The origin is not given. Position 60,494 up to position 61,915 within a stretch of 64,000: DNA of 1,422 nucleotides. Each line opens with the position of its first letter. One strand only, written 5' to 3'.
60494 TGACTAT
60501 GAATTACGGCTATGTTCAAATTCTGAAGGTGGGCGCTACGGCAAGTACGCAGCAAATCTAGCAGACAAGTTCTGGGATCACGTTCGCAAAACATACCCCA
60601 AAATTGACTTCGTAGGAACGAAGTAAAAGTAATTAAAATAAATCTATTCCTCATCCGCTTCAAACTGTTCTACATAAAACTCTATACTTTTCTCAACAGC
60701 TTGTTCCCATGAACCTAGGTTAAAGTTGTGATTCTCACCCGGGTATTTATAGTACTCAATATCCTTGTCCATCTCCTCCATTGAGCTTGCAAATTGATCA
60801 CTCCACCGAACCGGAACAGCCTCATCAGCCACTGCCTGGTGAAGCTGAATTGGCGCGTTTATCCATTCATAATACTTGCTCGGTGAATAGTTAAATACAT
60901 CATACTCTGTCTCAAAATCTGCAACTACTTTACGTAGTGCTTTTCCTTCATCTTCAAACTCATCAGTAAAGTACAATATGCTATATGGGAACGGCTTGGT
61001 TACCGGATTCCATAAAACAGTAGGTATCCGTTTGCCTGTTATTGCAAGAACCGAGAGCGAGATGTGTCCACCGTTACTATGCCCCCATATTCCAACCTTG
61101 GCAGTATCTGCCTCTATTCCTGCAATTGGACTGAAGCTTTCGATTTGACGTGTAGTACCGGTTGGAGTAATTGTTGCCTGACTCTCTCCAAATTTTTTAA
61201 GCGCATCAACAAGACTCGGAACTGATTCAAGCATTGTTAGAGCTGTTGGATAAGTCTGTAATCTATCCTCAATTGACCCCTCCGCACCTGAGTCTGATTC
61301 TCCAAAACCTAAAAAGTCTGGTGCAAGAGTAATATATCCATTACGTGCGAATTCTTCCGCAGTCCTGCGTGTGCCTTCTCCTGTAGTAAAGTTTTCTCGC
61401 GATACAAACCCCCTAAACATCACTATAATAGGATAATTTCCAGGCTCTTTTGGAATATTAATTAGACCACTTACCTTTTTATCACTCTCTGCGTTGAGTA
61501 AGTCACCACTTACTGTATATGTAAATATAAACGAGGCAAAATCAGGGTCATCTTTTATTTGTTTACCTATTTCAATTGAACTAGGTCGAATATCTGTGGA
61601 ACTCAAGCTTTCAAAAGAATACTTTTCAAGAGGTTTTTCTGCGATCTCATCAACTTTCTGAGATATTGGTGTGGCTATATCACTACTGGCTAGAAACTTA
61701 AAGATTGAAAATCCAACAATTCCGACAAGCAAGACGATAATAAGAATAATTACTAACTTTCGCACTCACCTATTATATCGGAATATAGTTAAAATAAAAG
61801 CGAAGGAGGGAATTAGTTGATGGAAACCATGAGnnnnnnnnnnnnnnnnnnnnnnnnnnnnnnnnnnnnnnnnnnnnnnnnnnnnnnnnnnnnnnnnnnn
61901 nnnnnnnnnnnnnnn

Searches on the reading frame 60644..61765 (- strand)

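Call 41: search_protein_families(library=pfam, proteins=[window:60644-61765:-], max_evalue=0.001)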
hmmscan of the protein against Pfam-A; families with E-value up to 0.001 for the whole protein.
window:60644-61765:- (373 aa): 8 families
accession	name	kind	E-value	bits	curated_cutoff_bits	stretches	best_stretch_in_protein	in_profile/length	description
PF01738.24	DLH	-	4e-10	40.1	21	1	99-359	2-200/217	Dienelactone hydrolase family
PF00326.27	Peptidase_S9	-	1.1e-08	35.2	22.6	1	219-368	61-210/213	Prolyl oligopeptidase family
PF12146.15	Hydrolase_4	-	6.7e-07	29.3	27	0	134-167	22-54/239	Serine aminopeptidase, S33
PF07224.18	Chlorophyllase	-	4.4e-06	26.1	26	0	99-158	30-84/301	Chlorophyllase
PF20434.5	BD-FAE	-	0.00024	21.1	26.8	0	218-237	85-104/215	BD-FAE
PF07859.19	Abhydrolase_3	-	0.00029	21.1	25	1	217-348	66-208/210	alpha/beta hydrolase fold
PF00561.26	Abhydrolase_1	-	0.00048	20.3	25.8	0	114-249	3-96/245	alpha/beta hydrolase fold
PF02129.25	Peptidase_S15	-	0.00093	19.4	23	0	102-241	9-114/262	X-Pro dipeptidyl-peptidase (S15 family)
